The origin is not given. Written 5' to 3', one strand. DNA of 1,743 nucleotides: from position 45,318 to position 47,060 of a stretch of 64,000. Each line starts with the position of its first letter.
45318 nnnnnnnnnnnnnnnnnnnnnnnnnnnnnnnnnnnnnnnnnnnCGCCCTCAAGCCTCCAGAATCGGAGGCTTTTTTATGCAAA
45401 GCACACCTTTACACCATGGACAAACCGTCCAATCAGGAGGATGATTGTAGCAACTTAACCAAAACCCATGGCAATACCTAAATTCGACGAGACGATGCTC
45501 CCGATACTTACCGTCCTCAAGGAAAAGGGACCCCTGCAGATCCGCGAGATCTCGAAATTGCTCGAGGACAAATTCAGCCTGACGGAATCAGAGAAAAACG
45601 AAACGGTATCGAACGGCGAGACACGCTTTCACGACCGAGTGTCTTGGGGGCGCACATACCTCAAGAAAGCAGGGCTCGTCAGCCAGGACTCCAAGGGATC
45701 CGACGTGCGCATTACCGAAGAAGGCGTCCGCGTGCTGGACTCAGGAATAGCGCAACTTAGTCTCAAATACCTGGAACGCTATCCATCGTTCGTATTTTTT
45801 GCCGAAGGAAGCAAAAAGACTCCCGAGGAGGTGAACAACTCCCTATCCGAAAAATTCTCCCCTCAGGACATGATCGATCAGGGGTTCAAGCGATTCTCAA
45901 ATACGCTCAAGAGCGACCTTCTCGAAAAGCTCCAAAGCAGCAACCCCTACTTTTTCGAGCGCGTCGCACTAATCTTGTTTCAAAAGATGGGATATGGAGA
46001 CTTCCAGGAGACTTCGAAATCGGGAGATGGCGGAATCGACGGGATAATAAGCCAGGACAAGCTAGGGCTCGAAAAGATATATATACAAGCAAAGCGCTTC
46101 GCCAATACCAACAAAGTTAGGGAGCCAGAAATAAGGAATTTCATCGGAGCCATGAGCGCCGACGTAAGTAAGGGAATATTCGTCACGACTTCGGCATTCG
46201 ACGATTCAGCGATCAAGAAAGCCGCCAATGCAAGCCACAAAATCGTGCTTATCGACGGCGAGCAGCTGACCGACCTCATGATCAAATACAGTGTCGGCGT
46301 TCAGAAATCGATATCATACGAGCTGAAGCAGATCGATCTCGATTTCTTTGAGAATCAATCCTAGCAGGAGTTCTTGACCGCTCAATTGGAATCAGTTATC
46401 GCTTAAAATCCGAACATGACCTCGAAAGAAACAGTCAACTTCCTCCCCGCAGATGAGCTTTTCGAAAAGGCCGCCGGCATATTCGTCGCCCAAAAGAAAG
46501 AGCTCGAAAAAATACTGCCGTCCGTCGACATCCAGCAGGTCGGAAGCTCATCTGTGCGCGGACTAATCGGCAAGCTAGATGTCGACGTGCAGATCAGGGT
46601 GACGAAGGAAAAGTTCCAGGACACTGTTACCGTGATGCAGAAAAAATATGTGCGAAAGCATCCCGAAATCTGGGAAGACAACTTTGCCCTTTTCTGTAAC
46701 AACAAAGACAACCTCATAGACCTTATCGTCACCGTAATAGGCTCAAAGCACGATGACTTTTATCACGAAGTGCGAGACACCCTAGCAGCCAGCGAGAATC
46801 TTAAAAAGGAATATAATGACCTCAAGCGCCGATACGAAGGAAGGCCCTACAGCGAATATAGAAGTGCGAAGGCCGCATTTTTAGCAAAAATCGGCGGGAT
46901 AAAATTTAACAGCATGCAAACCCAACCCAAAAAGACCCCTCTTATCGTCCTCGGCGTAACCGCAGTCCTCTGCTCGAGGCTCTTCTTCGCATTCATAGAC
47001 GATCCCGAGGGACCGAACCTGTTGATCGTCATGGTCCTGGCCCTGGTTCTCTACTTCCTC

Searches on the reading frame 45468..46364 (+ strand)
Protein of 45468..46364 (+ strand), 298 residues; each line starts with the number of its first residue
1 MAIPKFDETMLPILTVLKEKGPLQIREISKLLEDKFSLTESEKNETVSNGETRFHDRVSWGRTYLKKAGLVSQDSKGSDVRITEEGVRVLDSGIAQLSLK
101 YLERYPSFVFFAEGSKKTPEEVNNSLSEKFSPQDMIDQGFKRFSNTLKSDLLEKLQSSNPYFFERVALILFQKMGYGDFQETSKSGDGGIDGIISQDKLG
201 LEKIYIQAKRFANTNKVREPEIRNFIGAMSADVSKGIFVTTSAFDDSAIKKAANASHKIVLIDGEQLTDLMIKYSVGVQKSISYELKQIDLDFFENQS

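Call 3: search_protein_families(library=pfam, proteins=[window:45468-46364:+], max_evalue=0.1)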
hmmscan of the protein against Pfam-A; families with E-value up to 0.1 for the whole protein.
window:45468-46364:+ (298 aa): 4 families
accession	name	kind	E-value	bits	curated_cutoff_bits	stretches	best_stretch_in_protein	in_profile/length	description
PF04471.18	Mrr_cat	-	3.5e-34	117.8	21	1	156-271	2-115/115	Restriction endonuclease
PF14338.12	Mrr_N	-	1.9e-22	79.6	29.5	1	6-91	1-86/87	Mrr N-terminal domain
PF13156.12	Mrr_cat_2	-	2e-09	37.9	22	1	177-276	17-119/127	Restriction endonuclease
PF22722.2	NA-iREase1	-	2.1e-08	34.5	27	1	170-269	8-106/106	NACHT-associated inactive Restriction Endonuclease 1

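Call 4: search_protein_families(library=padloc, proteins=[window:45468-46364:+], max_evalue=0.1)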
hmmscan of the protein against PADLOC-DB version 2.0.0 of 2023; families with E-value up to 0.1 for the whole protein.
window:45468-46364:+ (298 aa): 11 families
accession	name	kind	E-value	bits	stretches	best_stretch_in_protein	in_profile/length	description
PDLC03657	mREase_IV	-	6.7e-65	217.5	1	1-295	1-315/317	Type IV methyl-directed restriction enzyme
PDLC04796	PDC-S02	-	2.7e-27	93.7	1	124-297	212-382/390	-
PDLC04806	PDC-S02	-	1.5e-22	78.3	1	136-286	163-315/324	-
PDLC04819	PDC-S02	-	7.7e-21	72.7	1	145-274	182-309/334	-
PDLC00628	ZorD1|ZorD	-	1e-08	31.4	1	134-277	1001-1145/1171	"SWI2/SNF2 helicase, Mrr-like nuclease"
PDLC04815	PDC-S02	-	5.4e-08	30.5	1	179-282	225-329/346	-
PDLC03203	mREase_II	-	5.2e-07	27.2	1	157-282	251-382/393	Type II methyl-directed restriction enzyme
PDLC03663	mREase_IV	-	2.4e-05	21.2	1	159-275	413-526/544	Type IV methyl-directed restriction enzyme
PDLC03206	mREase_II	-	0.00024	17.7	1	166-269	285-394/434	Type II methyl-directed restriction enzyme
PDLC03852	LmuA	-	0.0061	14.6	1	154-238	14-108/336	-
PDLC01879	CARF3--CARF_TM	-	0.0069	14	1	6-89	154-216/222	-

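Call 5: search_protein_families(library=ncbifam, proteins=[window:45468-46364:+], max_evalue=0.1)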
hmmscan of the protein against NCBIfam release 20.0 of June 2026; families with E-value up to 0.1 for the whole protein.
window:45468-46364:+ (298 aa): 1 family
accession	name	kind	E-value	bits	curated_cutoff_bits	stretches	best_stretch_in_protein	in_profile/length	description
NF053615.1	SerThrKinAfsKStmc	equivalog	0.021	13.5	1300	1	66-95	129-158/809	protein serine/threonine kinase AfsK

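Call 6: search_protein_families(library=phrogs, proteins=[window:45468-46364:+], max_evalue=0.1)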
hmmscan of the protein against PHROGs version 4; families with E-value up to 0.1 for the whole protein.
window:45468-46364:+ (298 aa): 3 families
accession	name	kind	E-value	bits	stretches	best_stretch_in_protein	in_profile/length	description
phrog_19856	-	unknown function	5.2e-10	40.3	1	141-273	53-180/192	-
phrog_17577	-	DNA, RNA and nucleotide metabolism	9.1e-08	32.7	1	147-253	73-176/210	restriction endonuclease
phrog_33422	-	unknown function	0.00023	21.6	1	164-265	117-213/220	-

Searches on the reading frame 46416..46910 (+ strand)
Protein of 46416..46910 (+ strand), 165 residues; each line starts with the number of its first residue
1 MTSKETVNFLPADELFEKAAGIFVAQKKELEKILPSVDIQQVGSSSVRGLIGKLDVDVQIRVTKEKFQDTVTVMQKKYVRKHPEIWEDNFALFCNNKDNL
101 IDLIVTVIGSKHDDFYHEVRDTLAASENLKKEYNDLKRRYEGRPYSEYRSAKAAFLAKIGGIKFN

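Call 49: find_related_loci(query=A2, collection=metagenome_contigs, flank=5000)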
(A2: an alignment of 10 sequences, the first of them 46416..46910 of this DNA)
Query A2 (165 aa) in metagenome_contigs; peptide patterns used: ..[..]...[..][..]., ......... (x = any residue, [..] = any of these).
162 stretches matched a pattern; 5 encode a relative of the query (tblastn E <= 1e-3); 5 distinct loci.
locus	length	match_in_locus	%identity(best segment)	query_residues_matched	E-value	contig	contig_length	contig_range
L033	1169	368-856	55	1-164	8e-61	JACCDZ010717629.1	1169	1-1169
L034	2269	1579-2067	49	1-164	3e-48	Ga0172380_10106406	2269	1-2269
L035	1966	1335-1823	46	1-164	4e-48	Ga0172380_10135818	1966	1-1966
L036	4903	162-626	35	5-159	3e-24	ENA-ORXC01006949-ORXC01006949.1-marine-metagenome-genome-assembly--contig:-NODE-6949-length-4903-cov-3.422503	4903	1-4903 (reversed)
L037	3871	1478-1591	38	54-93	1e-5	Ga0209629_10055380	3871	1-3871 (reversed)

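Call 72: search_protein_families(library=pfam, proteins=[L036:704-1225:+], max_evalue=0.01)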
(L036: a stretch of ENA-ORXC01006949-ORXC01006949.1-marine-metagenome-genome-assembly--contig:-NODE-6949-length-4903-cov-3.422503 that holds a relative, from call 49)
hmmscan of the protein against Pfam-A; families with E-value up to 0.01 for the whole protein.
L036:704-1225:+ (173 aa): 2 families
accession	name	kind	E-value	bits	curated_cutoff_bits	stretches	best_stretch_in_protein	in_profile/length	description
PF06445.20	GyrI-like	-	1.9e-17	64.4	26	1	22-172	1-154/155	GyrI-like small molecule binding domain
PF14526.11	Cass2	-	5.1e-13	49.9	27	1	29-172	5-150/150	Integron-associated effector binding protein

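Call 86: search_dna_similar(query=window:46416-46910:+, collection=plasmids, mode=protein, max_evalue=0.001, max_rows=25, rows=spread)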
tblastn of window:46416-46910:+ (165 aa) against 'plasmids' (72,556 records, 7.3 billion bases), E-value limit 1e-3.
Records with a match: 19; places in all: 20; records where one place covers at least 80% of the query: 19.
Best place of each record, by identity: <60% 19.
By first word of the organism name: Vibrio 10; Acinetobacter 3; Bacillus 2; Geobacillus 1; Salinivibrio 1; Deinococcus 1; Acidovorax 1.
By predicted mobility (MOB-suite, as given by PLSDB): conjugative 10; non-mobilizable 6; mobilizable 3.
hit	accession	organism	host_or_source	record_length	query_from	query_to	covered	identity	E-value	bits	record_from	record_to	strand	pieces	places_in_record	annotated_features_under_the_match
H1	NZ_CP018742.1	Bacillus cereus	Salad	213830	7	159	93%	37.0%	7e-21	95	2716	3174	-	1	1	GrpB family protein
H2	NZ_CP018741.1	Bacillus cereus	Salad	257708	7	159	93%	37.0%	7e-21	95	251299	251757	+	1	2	GrpB family protein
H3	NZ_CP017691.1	Geobacillus thermodenitrificans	single cell,hot spring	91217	5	159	94%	34.0%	3e-20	93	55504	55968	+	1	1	GrpB family protein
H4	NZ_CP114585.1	Salinivibrio proteolyticus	-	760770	1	159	96%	25.6%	2e-9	62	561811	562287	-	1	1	GrpB family protein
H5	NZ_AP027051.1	Vibrio nigripulchritudo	Penaeus vannamei,cell ...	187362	5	159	94%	26.3%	3e-9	62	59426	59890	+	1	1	GrpB family protein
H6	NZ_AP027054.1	Vibrio nigripulchritudo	Penaeus vannamei,cell ...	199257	5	159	94%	26.3%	3e-9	62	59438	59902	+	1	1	GrpB family protein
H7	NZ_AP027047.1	Vibrio nigripulchritudo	Penaeus vannamei,cell ...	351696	4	159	95%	25.9%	2e-6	54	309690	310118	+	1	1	none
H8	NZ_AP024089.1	Vibrio nigripulchritudo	-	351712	4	159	95%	25.9%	2e-6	54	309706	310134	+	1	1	none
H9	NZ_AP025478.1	Vibrio crassostreae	-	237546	5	161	95%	25.8%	6e-8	58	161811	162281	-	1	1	GrpB family protein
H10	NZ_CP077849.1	Acinetobacter baumannii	Homo sapiens,Rectal swab_P28_BU14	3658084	9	159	92%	26.0%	1e-9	62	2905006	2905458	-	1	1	none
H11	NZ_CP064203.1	Acinetobacter baumannii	Homo sapiens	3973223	9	159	92%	26.0%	1e-9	62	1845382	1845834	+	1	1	none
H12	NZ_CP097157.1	Deinococcus sp. QL22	-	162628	14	159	88%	26.8%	2e-10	66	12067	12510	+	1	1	GrpB family protein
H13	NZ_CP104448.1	Acinetobacter baumannii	Homo sapiens,sputum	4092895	17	159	87%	27.4%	7e-10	64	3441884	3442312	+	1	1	none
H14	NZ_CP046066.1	Vibrio sp. THAF191d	pure culture,Surface of a polyethylene ...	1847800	4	159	95%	24.4%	8e-5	49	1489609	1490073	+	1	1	none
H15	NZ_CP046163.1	Vibrio sp. THAF191c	pure culture,Surface of a polyethylene ...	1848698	4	159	95%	24.4%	8e-5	49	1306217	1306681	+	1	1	none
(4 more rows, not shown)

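Call 87: get_annotated_region(hit=H1, flank=3000)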
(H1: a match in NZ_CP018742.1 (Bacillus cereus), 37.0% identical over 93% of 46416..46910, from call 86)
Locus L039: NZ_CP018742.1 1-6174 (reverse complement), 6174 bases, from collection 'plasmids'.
description: Bacillus cereus strain FORC_047 plasmid pFORC47_2, complete sequence
organism: Bacillus cereus (NCBI taxid 1396)
taxonomy: Bacteria; Bacillota; Bacilli; Bacillales; Bacillaceae; Bacillus; Bacillus cereus
host: -; source: Salad; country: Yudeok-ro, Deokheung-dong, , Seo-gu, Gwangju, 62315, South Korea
typing (MOB-suite, as given by PLSDB): conjugative; replicon rep_cluster_166; relaxase MOBP; mating-pair formation MPF_T
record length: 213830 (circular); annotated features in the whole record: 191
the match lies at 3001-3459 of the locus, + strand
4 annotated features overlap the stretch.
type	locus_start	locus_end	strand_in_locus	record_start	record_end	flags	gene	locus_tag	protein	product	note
CDS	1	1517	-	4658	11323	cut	-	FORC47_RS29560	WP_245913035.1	DNRLRE domain-containing protein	-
CDS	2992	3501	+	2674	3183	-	-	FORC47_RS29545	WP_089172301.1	GrpB family protein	-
CDS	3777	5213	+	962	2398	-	-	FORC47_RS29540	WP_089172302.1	IS4 family transposase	-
CDS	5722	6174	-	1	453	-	-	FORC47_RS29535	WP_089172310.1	CPBP family intramembrane glutamic endopeptidase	GO:0071586 - CAAX-box protein processing [Evidence IEA]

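Call 88: get_annotated_region(hit=H3, flank=3000)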
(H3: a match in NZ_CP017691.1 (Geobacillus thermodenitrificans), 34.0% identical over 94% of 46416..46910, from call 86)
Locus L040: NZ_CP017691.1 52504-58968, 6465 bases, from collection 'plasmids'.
description: Geobacillus thermodenitrificans strain ID-1 plasmid pLDW-2, complete sequence
organism: Geobacillus thermodenitrificans (NCBI taxid 33940)
taxonomy: Bacteria; Bacillota; Bacilli; Bacillales; Bacillaceae; Geobacillus; Geobacillus thermodenitrificans
host: -; source: single cell,hot spring; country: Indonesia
typing (MOB-suite, as given by PLSDB): conjugative; replicon rep_cluster_672; relaxase MOBQ; mating-pair formation MPF_T
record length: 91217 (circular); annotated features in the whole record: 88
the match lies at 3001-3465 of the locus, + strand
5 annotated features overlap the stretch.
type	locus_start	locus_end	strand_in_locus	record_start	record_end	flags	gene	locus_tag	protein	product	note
CDS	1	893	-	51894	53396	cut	-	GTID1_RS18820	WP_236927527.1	class I SAM-dependent DNA methyltransferase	-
CDS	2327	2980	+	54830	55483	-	-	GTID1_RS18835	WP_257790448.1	GNAT family N-acetyltransferase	-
CDS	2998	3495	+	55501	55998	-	-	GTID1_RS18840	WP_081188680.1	GrpB family protein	-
CDS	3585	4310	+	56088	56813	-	-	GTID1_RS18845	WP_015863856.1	hypothetical protein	-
CDS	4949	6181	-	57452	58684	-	-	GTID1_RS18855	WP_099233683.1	serine/threonine-protein kinase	GO:0006468 - protein phosphorylation [Evidence IEA]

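Call 89: get_annotated_region(hit=H12, flank=3000)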
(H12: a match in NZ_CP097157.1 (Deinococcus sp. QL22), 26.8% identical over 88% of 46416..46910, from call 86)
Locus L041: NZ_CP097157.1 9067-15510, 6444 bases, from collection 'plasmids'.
description: Deinococcus sp. QL22 plasmid unnamed7, complete sequence
organism: Deinococcus sp. QL22 (NCBI taxid 2939437)
taxonomy: Bacteria; Deinococcota; Deinococci; Deinococcales; Deinococcaceae; Deinococcus; Deinococcus sp. QL22
host: -; source: -; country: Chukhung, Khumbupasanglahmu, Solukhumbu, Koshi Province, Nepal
typing (MOB-suite, as given by PLSDB): non-mobilizable
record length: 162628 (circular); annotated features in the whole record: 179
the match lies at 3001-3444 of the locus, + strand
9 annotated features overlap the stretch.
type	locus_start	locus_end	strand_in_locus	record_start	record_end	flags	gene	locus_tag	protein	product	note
CDS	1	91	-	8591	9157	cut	-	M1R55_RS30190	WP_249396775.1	hypothetical protein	-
CDS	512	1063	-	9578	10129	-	-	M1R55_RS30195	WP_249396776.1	hypothetical protein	-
CDS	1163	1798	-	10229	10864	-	-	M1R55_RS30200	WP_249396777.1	hypothetical protein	-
CDS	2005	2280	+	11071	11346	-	-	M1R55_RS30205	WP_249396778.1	helix-turn-helix transcriptional regulator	-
CDS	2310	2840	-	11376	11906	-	-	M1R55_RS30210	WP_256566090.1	LysR family substrate-binding domain-containing protein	-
CDS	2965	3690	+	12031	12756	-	-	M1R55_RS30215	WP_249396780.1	GrpB family protein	-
CDS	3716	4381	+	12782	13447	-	-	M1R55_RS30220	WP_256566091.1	DMT family transporter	GO:0055085 - transmembrane transport [Evidence IEA]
CDS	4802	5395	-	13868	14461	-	-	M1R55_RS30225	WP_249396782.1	hypothetical protein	-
CDS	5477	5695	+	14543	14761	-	-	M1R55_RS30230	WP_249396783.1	helix-turn-helix transcriptional regulator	-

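Call 93: find_related_loci(query=A2, collection=viral_contigs, flank=5000)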
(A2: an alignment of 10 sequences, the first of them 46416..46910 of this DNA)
Query A2 (165 aa) in viral_contigs; peptide patterns used: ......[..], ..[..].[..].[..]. (x = any residue, [..] = any of these).
33 stretches matched a pattern, but none encodes a relative of the query by tblastn (E <= 1e-3).
